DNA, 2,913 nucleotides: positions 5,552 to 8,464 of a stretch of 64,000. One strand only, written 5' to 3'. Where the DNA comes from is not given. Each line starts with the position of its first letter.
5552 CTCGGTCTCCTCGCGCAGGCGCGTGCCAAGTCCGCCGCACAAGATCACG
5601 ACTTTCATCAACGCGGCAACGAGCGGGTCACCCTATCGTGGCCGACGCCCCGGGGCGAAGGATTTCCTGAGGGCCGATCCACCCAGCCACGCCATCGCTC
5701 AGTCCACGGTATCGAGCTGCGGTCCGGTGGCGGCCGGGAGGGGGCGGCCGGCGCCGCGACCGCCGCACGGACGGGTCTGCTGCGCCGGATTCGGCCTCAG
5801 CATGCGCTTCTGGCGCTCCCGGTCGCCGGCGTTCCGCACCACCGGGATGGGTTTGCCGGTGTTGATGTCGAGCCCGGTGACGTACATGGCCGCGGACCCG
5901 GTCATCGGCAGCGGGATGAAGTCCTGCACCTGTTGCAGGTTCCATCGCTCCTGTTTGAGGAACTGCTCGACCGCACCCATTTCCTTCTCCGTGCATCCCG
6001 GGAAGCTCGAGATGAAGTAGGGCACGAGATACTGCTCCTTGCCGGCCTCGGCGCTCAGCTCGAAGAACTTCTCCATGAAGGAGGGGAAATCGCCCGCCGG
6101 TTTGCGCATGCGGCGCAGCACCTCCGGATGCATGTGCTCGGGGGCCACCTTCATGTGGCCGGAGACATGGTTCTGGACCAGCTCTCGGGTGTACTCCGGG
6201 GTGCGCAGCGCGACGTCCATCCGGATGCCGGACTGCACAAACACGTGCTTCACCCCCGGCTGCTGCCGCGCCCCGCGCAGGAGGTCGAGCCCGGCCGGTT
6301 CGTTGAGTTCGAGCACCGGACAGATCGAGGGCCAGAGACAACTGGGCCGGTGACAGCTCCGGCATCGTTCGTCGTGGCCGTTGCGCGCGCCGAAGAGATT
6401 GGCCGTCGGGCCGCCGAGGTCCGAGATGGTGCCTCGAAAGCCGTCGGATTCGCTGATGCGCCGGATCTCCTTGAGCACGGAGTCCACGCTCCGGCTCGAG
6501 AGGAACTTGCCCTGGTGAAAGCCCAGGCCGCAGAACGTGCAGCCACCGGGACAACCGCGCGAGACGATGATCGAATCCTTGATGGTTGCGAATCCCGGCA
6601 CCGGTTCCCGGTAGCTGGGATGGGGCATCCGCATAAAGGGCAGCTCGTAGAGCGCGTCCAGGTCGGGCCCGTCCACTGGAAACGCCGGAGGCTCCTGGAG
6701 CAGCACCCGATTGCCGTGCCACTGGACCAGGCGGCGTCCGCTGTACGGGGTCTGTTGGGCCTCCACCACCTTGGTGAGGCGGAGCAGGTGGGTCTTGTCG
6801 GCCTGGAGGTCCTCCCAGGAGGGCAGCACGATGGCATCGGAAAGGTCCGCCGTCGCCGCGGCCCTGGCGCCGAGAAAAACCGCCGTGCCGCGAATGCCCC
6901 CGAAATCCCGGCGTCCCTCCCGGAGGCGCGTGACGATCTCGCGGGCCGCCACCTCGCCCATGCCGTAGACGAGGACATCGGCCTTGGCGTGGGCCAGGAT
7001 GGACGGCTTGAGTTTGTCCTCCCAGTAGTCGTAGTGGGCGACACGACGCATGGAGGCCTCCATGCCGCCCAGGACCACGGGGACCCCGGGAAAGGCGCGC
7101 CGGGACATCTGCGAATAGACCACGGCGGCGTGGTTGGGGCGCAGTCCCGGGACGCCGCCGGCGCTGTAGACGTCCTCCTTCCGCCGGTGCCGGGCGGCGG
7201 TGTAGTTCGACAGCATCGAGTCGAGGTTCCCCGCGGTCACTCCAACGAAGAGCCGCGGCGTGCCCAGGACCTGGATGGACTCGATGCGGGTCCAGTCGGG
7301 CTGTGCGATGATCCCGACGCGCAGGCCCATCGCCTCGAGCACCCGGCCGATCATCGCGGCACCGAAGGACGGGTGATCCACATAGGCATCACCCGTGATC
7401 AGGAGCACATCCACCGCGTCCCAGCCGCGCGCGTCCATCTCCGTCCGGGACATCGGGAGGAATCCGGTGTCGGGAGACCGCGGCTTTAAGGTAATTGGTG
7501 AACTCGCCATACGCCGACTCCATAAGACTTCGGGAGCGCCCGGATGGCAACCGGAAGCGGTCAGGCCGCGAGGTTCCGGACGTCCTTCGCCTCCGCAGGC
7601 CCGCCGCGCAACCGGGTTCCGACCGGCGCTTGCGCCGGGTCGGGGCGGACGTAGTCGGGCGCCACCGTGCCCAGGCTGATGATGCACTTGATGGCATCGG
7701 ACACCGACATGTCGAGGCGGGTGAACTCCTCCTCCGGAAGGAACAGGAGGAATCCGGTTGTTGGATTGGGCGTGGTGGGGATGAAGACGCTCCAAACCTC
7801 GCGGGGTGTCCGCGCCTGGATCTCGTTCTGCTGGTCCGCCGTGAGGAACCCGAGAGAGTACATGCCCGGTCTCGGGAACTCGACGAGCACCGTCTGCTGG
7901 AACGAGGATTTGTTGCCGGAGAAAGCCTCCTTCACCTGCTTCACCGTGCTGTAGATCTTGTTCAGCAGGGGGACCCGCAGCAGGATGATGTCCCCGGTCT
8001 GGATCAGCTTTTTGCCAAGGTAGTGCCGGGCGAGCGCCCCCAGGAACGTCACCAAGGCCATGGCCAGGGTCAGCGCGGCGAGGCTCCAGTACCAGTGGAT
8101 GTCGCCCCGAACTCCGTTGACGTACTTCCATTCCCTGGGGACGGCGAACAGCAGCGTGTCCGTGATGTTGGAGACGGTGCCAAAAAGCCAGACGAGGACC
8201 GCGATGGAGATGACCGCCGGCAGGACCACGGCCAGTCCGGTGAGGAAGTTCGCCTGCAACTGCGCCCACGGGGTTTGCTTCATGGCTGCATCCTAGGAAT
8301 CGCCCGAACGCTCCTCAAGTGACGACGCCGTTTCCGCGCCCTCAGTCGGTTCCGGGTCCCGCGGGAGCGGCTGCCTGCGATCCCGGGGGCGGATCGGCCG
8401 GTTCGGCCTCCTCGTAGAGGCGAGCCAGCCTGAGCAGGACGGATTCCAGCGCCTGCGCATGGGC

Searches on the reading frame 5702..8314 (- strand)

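Call 11: search_protein_families(library=pfam, proteins=[window:5702-8314:-], max_evalue=0.0001)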
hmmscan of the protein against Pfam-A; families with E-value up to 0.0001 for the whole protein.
window:5702-8314:- (871 aa): 2 families
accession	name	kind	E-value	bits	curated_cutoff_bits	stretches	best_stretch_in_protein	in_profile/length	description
PF08497.15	Radical_SAM_N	-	3e-115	385.1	25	1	285-581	1-301/301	Radical SAM N-terminal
PF04055.27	Radical_SAM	-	7.1e-11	43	29.5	1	582-785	1-165/166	Radical SAM superfamily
